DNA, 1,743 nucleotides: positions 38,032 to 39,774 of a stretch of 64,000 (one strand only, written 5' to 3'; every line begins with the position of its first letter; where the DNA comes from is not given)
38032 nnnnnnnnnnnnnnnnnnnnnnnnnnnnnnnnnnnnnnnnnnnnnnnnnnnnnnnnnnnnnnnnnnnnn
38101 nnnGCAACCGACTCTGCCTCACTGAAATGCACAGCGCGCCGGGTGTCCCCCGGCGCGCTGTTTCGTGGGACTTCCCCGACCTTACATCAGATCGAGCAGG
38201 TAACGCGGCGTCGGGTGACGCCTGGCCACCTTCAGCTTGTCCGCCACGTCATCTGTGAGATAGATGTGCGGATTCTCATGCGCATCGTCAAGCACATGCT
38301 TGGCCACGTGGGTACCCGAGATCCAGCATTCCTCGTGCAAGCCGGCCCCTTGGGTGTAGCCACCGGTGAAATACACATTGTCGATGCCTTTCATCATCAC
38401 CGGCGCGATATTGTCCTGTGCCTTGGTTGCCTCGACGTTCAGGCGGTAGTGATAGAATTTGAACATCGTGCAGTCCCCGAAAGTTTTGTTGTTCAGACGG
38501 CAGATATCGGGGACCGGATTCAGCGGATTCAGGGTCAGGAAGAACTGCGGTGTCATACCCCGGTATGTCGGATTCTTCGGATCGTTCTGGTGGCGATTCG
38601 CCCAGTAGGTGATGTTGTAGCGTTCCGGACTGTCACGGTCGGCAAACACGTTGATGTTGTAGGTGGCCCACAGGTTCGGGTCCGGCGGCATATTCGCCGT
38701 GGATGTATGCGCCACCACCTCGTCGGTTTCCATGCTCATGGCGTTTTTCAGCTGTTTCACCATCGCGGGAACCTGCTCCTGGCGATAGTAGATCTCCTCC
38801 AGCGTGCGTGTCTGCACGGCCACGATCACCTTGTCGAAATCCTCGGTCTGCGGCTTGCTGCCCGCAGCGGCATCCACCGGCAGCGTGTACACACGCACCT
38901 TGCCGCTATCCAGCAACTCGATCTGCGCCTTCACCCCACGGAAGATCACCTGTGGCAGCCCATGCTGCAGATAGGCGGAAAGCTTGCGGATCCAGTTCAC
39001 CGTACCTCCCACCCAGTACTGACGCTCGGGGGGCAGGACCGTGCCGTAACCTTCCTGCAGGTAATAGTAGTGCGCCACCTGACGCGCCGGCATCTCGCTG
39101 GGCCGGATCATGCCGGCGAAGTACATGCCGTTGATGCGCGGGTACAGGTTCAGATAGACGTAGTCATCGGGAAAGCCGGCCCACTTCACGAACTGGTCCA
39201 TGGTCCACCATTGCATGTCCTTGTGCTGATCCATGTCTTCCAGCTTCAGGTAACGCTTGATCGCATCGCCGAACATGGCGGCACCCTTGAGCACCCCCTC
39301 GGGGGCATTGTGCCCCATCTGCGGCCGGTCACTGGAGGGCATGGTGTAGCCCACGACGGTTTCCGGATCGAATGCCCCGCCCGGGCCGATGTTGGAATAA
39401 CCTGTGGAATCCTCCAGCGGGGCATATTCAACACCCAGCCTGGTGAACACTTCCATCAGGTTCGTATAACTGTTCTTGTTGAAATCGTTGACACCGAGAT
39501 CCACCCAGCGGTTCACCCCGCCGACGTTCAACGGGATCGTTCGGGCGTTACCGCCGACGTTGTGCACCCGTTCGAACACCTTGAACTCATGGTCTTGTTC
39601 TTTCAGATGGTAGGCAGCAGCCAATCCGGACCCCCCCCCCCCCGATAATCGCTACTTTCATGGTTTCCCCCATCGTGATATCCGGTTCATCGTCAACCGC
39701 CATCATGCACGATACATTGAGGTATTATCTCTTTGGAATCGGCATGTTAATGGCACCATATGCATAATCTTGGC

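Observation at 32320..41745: Uncharacterised cyclic-nucleotide / oxidative-chemistry island bracketed by two OsmC paralogs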

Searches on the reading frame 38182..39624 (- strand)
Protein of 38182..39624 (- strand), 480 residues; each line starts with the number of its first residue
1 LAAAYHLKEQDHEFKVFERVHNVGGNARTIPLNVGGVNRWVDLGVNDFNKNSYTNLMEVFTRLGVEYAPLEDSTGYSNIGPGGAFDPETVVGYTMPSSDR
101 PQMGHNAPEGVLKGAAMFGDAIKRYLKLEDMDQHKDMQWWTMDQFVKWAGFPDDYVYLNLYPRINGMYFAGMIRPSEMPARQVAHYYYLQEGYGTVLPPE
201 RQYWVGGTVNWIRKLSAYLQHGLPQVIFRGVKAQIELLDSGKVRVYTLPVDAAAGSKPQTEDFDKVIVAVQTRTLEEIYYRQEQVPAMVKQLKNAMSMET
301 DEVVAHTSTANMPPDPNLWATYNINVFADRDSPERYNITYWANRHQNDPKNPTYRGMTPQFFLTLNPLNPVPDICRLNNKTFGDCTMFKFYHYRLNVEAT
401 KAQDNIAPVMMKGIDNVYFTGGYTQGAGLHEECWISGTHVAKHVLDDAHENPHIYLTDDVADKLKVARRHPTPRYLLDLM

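Call 3: search_protein_families(library=pfam, proteins=[window:38182-39624:-], max_evalue=0.01)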
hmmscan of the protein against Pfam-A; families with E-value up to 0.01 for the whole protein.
window:38182-39624:- (480 aa): 2 families
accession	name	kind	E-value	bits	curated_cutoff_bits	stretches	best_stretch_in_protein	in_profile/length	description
PF01593.30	Amino_oxidase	-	2.8e-18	66.9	19.8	1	1-445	4-443/443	Flavin containing amine oxidoreductase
PF13450.12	NAD_binding_8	-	3.7e-08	34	21.9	1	1-63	9-68/68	NAD(P)-binding Rossmann-like domain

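Call 6: search_protein_families(library=ncbifam, proteins=[window:38182-39624:-], max_evalue=0.001)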
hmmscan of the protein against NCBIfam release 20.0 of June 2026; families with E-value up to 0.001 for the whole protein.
window:38182-39624:- (480 aa): 1 family
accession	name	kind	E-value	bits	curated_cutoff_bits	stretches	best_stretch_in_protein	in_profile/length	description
NF005560.0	PRK07233.1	equivalog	0.00043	19.2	252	0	2-30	14-42/435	hypothetical protein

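Call 13: search_solved_structures(query=window:38182-39624:-, max_evalue=0.01)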
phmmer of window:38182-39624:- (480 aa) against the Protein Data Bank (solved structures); distinct sequences matched with E-value up to 0.01: 0.

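Call 29: find_homologous_proteins(query=window:38182-39624:-)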
Query window:38182-39624:- (480 aa): 69 proteins with E <= 0.001 among 5471 candidates.
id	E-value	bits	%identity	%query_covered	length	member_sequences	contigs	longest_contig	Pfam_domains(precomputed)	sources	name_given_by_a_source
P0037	0.0e+0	1153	100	100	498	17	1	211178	PF01593.31,PF13450.13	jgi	-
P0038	1.8e-215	735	64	100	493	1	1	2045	PF01266.31,PF01593.31,PF13450.13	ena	-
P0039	7.0e-204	696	62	100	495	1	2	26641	PF01593.31,PF13450.13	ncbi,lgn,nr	ncbi:MAG: hypothetical protein EPO42_01800 [Gallionellaceae bacterium]|nr:MAG: hypothetical protein 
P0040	1.9e-202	692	61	100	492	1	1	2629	PF01266.31,PF01593.31,PF13450.13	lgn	-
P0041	1.1e-178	613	59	93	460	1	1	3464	PF01266.31,PF01593.31,PF13450.13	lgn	-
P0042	2.6e-93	332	41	95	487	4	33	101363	PF01266.31,PF01593.31,PF13450.13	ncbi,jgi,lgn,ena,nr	ncbi:MAG: hypothetical protein CO186_08150 [Zetaproteobacteria bacterium CG_4_9_14_3_um_filter_49_83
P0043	1.7e-91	326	38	100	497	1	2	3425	PF01593.31,PF13450.13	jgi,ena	-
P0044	7.5e-90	320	38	95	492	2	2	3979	PF01266.31,PF01593.31,PF13450.13,PF07992.21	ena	-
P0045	5.5e-86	308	39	95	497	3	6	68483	PF01266.31,PF01593.31,PF13450.13,PF07992.21,PF00070.34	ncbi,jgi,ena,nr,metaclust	ncbi:MAG: hypothetical protein AUJ55_02145 [Proteobacteria bacterium CG1_02_64_396]|nr:MAG: hypothet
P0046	1.4e-80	290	38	93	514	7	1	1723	PF01593.31,PF13450.13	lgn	-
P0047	9.4e-78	280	36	93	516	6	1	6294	PF01593.31,PF13450.13,PF12831.14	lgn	-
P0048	1.2e-77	280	36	93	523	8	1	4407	PF01593.31,PF13450.13,PF12831.14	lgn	-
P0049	1.5e-77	280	36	92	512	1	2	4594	PF01593.31,PF13450.13,PF12831.14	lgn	-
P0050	2.3e-77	279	37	93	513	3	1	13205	PF01593.31,PF13450.13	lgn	-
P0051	3.9e-77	278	36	93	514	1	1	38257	PF01593.31,PF13450.13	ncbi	-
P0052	1.3e-76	277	37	93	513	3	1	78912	PF01593.31,PF13450.13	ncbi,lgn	ncbi:MAG: NAD(P)-binding protein [Rhodocyclaceae bacterium]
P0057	6.7e-71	258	35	93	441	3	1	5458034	PF01266.31,PF01593.31,PF13450.13,PF07992.21,PF00070.34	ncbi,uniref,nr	uniref:FAD-dependent oxidoreductase n=1 Tax=Trichocoleus desertorum TaxID=1481672 RepID=UPI0025B56FD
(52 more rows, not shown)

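Call 34: list_cluster_members(proteins=[P0037])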
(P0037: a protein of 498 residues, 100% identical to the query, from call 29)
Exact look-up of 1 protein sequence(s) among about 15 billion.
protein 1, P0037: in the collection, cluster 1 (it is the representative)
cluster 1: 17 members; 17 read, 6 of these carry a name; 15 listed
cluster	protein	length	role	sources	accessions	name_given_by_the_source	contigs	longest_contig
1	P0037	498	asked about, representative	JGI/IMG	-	-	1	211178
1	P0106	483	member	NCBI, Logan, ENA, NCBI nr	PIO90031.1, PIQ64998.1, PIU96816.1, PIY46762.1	MAG: hypothetical protein COV97_06305 [Zetaproteobacteria bacterium ... | MAG: hypothetical protein COX56_04170 [Zetaproteobacteria bacterium ...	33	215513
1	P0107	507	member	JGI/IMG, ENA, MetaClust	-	\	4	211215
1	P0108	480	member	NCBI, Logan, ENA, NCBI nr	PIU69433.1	MAG: hypothetical protein COS82_10970 [Zetaproteobacteria bacterium ...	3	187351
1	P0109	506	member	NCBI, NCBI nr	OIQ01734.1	MAG: hypothetical protein AUK36_09325 [Zetaproteobacteria bacterium CG2_30_59_37]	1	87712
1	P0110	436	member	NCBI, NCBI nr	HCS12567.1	MAG TPA: hypothetical protein DIW28_02055, partial [Zetaproteobacteria bacterium] | hypothetical protein [Zetaproteobacteria bacterium]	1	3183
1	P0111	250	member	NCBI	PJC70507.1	MAG: hypothetical protein CO017_05015, partial [Zetaproteobacteria bacterium ...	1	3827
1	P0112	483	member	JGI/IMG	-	-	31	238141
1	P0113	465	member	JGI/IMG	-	-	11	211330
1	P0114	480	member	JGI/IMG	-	-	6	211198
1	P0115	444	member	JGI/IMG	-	-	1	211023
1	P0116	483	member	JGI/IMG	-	-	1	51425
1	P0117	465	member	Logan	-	-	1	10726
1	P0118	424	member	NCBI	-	-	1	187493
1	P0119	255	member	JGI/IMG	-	-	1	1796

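Call 40: find_encoding_contigs(protein=P0042, flank=10000, max_places=1)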
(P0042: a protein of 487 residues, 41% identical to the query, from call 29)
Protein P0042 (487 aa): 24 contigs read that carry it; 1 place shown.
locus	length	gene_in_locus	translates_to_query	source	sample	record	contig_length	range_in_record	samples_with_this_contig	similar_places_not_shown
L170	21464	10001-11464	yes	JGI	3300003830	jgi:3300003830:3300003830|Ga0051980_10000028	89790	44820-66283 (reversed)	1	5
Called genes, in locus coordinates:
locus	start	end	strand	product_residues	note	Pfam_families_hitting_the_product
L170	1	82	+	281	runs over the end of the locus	PF05116:S6PP, PF08282:Hydrolase_3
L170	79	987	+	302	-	PF00294:PfkB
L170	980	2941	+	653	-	PF00128:Alpha-amylase, PF14701:hDGE_amylase (weak)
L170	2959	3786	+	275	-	PF00483:NTP_transferase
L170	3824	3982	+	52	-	-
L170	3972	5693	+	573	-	PF00512:HisKA, PF02518:HATPase_c, PF00072:Response_reg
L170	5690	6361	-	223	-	PF00072:Response_reg, PF00196:GerE, PF08281:Sigma70_r4_2 (weak)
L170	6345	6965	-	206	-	PF00072:Response_reg, PF08281:Sigma70_r4_2 (weak), PF00196:GerE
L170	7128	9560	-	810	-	PF05231:MASE1, PF08447:PAS_3, PF00512:HisKA (weak), PF02518:HATPase_c, PF00072:Response_reg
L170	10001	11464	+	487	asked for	PF01266:DAO, PF01593:Amino_oxidase, PF13450:NAD_binding_8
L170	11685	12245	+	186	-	PF02566:OsmC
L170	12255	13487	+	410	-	PF07992:Pyr_redox_2, PF13738:Pyr_redox_3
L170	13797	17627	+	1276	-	PF08495:FIST, PF10442:FIST_C, PF01590:GAF (faint), PF00211:Guanylate_cyc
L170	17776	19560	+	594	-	PF00989:PAS, PF08448:PAS_4, PF13188:PAS_8 (weak), PF24820:Diguanyl_cycl_sensor, PF13426:PAS_9, PF02518:HATPase_c, PF00072:Response_reg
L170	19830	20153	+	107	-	-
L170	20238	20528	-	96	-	-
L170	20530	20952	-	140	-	-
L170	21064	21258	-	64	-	-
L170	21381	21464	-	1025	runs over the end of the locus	PF00873:ACR_tran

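Call 41: find_encoding_contigs(protein=P0045, flank=10000, max_places=1)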
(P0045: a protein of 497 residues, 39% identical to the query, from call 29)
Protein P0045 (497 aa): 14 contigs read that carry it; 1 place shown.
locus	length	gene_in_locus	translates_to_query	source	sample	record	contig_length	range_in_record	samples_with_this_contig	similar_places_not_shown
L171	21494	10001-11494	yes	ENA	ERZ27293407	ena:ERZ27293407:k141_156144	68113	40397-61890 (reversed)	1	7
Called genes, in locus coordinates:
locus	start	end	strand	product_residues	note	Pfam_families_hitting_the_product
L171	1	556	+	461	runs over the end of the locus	PF07498:Rho_N, PF07497:Rho_RNA_bind, PF00006:ATP-synt_ab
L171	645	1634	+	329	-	PF01073:3Beta_HSD, PF01370:Epimerase, PF04321:RmlD_sub_bind (weak), PF05368:NmrA, PF07993:NAD_binding_4 (faint), PF13460:NAD_binding_10, PF16363:GDP_Man_Dehyd (weak)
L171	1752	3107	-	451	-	PF00291:PALP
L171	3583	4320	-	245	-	PF20260:PUA_4, PF04452:Methyltrans_RNA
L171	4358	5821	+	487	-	-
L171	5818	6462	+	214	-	PF02517:Rce1-like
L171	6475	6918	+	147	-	PF13380:CoA_binding_2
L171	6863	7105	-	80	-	-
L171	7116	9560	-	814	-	PF07992:Pyr_redox_2, PF13450:NAD_binding_8 (weak), PF13738:Pyr_redox_3, PF13434:Lys_Orn_oxgnase (weak), PF00027:cNMP_binding, PF13247:Fer4_11, PF13187:Fer4_9 (weak), PF25160:LdpA_Fe-S-bd (weak), +9 more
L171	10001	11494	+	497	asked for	PF00070:Pyr_redox (faint), PF01266:DAO (weak), PF01593:Amino_oxidase, PF07992:Pyr_redox_2 (faint), PF13450:NAD_binding_8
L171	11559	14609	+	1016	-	PF08495:FIST, PF10442:FIST_C, PF00211:Guanylate_cyc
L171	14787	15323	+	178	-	PF02566:OsmC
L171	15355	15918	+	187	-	PF02566:OsmC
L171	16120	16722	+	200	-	PF03458:Gly_transporter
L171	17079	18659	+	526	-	PF02386:TrkH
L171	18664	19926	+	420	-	PF00999:Na_H_Exchanger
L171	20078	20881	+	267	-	PF01058:Oxidored_q6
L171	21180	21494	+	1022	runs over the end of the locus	PF08448:PAS_4, PF00989:PAS, PF08448:PAS_4, PF13188:PAS_8, PF08447:PAS_3, PF13426:PAS_9, PF00989:PAS, PF08448:PAS_4, +8 more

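Call 42: find_encoding_contigs(protein=P0052, flank=10000, max_places=1)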
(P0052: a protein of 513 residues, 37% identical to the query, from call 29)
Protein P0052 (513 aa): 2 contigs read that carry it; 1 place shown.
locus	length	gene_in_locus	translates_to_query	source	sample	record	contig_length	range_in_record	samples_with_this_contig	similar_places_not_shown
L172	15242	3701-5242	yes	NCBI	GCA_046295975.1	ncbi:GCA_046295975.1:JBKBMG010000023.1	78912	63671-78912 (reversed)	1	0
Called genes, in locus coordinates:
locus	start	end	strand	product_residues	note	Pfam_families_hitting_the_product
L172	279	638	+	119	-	PF02482:Ribosomal_S30AE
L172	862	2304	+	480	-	PF00571:CBS, PF03445:DUF294, PF10335:DUF294_C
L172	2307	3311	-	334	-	PF00962:A_deaminase, PF19326:AMP_deaminase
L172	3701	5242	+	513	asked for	PF01593:Amino_oxidase, PF13450:NAD_binding_8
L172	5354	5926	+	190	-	PF02566:OsmC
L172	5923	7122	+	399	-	PF08495:FIST, PF10442:FIST_C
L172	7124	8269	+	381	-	PF01590:GAF (weak), PF00990:GGDEF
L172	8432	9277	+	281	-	PF02311:AraC_binding, PF12833:HTH_18, PF00165:HTH_AraC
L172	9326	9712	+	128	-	PF07883:Cupin_2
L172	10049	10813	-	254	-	-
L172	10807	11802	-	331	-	-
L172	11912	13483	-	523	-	PF00117:GATase, PF07722:Peptidase_C26, PF02540:NAD_synthase (weak), PF00958:GMP_synt_C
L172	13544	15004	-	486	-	PF00478:IMPDH, PF00571:CBS, PF03060:NMO, PF01070:FMN_dh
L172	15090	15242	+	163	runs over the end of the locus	PF13511:DUF4124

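Call 54: search_protein_families(library=pfam, proteins=[L171:7116-9560:-, L171:11559-14609:+, L170:13797-17627:+], max_evalue=0.1)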
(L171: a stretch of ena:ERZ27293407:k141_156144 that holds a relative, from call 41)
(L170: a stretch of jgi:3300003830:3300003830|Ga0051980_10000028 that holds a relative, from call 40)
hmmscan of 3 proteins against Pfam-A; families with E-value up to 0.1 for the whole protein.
L171:7116-9560:- (814 aa): 27 families (the best 25 are shown)
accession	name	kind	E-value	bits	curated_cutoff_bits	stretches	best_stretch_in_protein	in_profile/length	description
PF00027.35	cNMP_binding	-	1.7e-35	121.3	27.5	2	496-578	2-85/89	Cyclic nucleotide-binding domain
PF13738.12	Pyr_redox_3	-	3.8e-29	102.3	30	1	12-292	2-305/305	Pyridine nucleotide-disulphide oxidoreductase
PF07992.20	Pyr_redox_2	-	1.4e-23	84.2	26.1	1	9-307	2-291/291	Pyridine nucleotide-disulphide oxidoreductase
PF13187.11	Fer4_9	-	5.9e-11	42.7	27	1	671-718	2-52/52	4Fe-4S dicluster domain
PF13247.11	Fer4_11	-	6.3e-11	42.8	26.2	1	666-720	5-61/100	4Fe-4S dicluster domain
PF12837.12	Fer4_6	-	1.4e-10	41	25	2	698-718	4-24/24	4Fe-4S binding domain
PF01266.30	DAO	-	1.7e-10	41.4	27.9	2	9-63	1-55/353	FAD dependent oxidoreductase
PF12838.12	Fer4_7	-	3.5e-10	40.6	27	3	670-717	1-52/52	4Fe-4S dicluster domain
PF00037.32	Fer4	-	6.7e-09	35.7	21.1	2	697-719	2-24/24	4Fe-4S binding domain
PF03486.20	HI0933_like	-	1.5e-08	34.8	50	2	76-130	109-163/244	HI0933-like protein Rossmann domain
PF13434.12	Lys_Orn_oxgnase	-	1.8e-07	31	21.3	1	83-196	102-227/339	L-lysine 6-monooxygenase/L-ornithine 5-monooxygenase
PF13237.11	Fer4_10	-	2.6e-07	30.9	25.5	2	668-714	6-53/53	4Fe-4S dicluster domain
PF00070.33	Pyr_redox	-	8.4e-07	29.9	22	1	163-196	2-36/82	Pyridine nucleotide-disulphide oxidoreductase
PF13450.12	NAD_binding_8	-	4.7e-06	27.2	21.9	1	12-49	1-38/68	NAD(P)-binding Rossmann-like domain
PF25160.1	LdpA_Fe-S-bd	-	4.8e-06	26.7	27.6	1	673-720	4-45/49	LdpA Fe-S cluster-binding domain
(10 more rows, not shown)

L171:11559-14609:+ (1016 aa): 4 families
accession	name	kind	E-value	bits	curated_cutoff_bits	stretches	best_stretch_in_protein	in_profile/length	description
PF00211.25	Guanylate_cyc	-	1.9e-27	96.5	21.9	1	723-899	8-179/183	Adenylate and Guanylate cyclase catalytic domain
PF08495.15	FIST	-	1.9e-24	87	23.2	1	41-241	2-188/189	FIST N domain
PF10442.14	FIST_C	-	2.3e-15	57.4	28.5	1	244-386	1-130/131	FIST C domain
PF07437.17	YfaZ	-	0.026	14.6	23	1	793-871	5-89/180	YfaZ precursor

L170:13797-17627:+ (1276 aa): 4 families
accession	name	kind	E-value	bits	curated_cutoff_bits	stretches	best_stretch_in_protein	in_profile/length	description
PF00211.25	Guanylate_cyc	-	9.3e-28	97.5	21.9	1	975-1152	8-180/183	Adenylate and Guanylate cyclase catalytic domain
PF08495.15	FIST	-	1.7e-27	97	23.2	1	38-241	1-188/189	FIST N domain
PF10442.14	FIST_C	-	1.8e-14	54.4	28.5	1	244-386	1-130/131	FIST C domain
PF01590.32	GAF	-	1.7e-07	32.3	22.4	1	767-888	2-118/133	GAF domain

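Call 59: find_encoding_contigs(protein=P0107, flank=1500, max_places=4)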
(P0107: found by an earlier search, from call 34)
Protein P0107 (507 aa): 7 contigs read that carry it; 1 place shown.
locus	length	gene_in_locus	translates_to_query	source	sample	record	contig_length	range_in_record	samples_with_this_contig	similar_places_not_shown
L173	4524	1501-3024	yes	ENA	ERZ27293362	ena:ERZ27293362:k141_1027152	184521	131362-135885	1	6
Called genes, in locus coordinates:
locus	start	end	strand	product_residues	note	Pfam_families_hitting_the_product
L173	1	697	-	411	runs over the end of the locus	PF07992:Pyr_redox_2, PF13738:Pyr_redox_3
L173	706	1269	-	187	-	PF02566:OsmC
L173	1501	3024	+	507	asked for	PF01266:DAO (weak), PF01593:Amino_oxidase, PF13450:NAD_binding_8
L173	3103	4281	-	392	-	PF12902:Ferritin-like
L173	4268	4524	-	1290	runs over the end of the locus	PF08495:FIST, PF10442:FIST_C, PF01590:GAF (faint), PF00211:Guanylate_cyc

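Call 63: predict_structure(alignment_id=A4)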
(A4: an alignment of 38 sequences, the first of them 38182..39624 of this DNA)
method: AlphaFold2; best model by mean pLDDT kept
length: 480 residues; sequences in the alignment: 38
mean_pLDDT: 89.9   pTM: 0.90
mean pLDDT of the five models: 89.9, 89.5, 89.1, 88.4, 88.2
residues with pLDDT >= 90: 345; 70-90: 99; 50-70: 35; < 50: 1
segments of 3 or more residues with pLDDT < 50: none
pLDDT, mean of each block of 10 residues (from residue 1): 96 95 85 89 89 97 96 88 57 81 80 96 83 80 97 96 84 91 94 94 93 95 92 97 97 96 97 94 97 91 92 91 89 89 90 79 92 83 62 88 94 96 91 96 96 90 90 92
secondary structure, 60 per line:
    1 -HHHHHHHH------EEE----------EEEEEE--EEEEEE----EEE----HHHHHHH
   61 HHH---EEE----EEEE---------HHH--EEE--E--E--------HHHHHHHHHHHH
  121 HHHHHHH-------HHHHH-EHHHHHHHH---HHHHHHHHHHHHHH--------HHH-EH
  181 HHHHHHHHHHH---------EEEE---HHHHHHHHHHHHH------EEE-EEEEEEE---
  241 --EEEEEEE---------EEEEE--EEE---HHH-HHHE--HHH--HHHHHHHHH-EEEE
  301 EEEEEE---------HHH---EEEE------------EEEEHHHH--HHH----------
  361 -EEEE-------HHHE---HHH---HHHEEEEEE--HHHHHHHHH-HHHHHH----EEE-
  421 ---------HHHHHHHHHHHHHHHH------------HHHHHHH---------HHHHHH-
elements in order: H2-9 E16-18 E29-34 E37-42 E47-49 H54-63 E67-69 E74-77 E92-94 H109-127 H135-139 H142-149 H153-166 H180-191 E201-204 H208-220 E227-229 E231-237 E243-249 E259-263 E266-268 H287-295 E297-306 E322-325 E338-341 H342-345 E362-365 E389-394 H397-405 H407-412 E417-419 H430-445 H458-464 H474-479

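Call 64: find_encoding_contigs(protein=P0057, flank=8000, max_places=1)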
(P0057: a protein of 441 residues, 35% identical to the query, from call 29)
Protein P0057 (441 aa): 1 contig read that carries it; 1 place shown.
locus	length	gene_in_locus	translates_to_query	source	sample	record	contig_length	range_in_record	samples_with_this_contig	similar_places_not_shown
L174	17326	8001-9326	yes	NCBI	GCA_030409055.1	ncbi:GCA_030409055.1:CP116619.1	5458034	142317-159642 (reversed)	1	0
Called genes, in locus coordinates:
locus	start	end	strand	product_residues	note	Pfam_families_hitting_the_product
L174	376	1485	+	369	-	PF11181:YflT, PF09557:DUF2382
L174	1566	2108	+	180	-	PF04972:BON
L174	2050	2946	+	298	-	PF00248:Aldo_ket_red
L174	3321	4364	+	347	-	PF02638:GHL10, PF13200:DUF4015 (weak), PF14871:GHL6 (weak)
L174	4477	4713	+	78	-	PF13783:DUF4177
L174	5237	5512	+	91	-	PF13640:2OG-FeII_Oxy_3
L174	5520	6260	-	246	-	-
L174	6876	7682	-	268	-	PF13230:GATase_4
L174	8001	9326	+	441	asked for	PF00070:Pyr_redox (weak), PF01266:DAO, PF01593:Amino_oxidase, PF07992:Pyr_redox_2 (faint), PF13450:NAD_binding_8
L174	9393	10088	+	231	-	PF25087:GMPPB_C (faint), PF00132:Hexapep, PF14602:Hexapep_2 (weak)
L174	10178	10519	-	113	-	-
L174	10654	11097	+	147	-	PF01797:Y1_Tnp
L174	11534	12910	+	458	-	PF00078:RVT_1, PF08388:GIIM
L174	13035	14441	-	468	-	PF00083:Sugar_tr, PF07690:MFS_1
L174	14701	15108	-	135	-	-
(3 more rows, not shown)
